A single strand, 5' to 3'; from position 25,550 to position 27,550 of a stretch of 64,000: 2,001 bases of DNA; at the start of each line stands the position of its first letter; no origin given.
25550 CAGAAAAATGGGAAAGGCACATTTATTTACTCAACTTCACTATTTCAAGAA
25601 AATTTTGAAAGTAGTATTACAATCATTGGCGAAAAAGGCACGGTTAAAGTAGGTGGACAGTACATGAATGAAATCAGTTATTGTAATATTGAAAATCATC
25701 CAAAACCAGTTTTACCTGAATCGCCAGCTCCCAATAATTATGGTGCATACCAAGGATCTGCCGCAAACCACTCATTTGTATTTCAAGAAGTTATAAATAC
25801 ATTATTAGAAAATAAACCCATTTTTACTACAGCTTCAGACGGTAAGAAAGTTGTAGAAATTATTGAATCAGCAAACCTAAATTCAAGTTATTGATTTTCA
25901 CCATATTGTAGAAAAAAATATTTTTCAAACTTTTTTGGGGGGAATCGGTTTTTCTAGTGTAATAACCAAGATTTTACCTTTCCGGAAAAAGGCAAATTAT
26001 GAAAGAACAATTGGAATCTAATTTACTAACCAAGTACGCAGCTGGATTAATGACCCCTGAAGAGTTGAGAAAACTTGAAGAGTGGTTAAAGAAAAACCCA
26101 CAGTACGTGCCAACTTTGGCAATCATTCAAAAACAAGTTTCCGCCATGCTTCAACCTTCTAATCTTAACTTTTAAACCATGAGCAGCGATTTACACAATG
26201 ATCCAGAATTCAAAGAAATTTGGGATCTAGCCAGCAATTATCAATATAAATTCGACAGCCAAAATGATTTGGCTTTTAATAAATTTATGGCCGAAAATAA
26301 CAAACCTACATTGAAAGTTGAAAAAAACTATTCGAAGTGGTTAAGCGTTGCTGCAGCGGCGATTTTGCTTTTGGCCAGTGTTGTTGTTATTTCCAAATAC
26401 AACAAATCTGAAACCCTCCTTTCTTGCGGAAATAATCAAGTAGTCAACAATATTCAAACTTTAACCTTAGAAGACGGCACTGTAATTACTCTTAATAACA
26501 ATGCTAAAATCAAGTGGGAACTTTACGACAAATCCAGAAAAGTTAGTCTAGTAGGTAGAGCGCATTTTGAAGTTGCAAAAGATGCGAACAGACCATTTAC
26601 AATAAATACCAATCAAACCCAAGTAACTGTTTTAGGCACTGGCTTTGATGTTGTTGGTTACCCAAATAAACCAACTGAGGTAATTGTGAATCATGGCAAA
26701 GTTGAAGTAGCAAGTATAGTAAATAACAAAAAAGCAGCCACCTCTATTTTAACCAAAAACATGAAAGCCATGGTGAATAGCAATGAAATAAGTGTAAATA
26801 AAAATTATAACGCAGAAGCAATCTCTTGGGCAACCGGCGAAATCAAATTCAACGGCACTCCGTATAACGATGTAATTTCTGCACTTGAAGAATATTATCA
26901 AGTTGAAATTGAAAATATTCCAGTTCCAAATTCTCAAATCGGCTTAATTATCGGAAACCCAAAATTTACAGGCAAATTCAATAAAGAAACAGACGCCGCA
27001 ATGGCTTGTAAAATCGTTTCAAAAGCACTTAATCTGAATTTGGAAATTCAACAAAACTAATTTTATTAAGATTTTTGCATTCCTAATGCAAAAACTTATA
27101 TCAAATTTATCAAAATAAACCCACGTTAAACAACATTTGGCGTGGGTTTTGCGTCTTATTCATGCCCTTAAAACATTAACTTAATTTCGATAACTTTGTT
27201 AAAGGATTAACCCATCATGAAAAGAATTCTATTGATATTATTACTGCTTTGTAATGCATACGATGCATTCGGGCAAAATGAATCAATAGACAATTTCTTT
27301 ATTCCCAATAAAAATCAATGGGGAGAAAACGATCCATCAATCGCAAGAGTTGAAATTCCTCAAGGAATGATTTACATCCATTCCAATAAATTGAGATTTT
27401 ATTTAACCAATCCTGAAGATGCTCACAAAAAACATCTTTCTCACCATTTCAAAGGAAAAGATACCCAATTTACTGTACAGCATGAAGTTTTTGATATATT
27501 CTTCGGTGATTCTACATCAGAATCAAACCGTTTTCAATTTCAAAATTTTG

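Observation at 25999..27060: Orphan FecR-type anti-sigma factor split by one in-frame TAA, directly upstream of a giant T9SS cargo gene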

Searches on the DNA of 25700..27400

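Call 45: search_rna_families(source=window, start=25700, end=27400, threshold=evalue, max_evalue=1)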
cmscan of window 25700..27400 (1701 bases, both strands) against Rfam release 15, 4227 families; matches with E-value up to 1: 3.
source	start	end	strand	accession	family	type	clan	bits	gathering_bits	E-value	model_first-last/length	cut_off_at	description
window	27048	27155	+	RF00514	His_leader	Cis-reg; leader;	-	26.5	49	0.097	1-126/126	no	Histidine operon leader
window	27039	27149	+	RF02901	AaHKsRNA41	Gene; sRNA;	-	24.6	97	0.0042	1-187/187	no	Aggregatibacter sRNA 41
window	27057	27150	+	RF00561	SNORA40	Gene; snRNA; snoRNA; HACA-box;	-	24.4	51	0.17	1-128/128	no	Small nucleolar RNA SNORA40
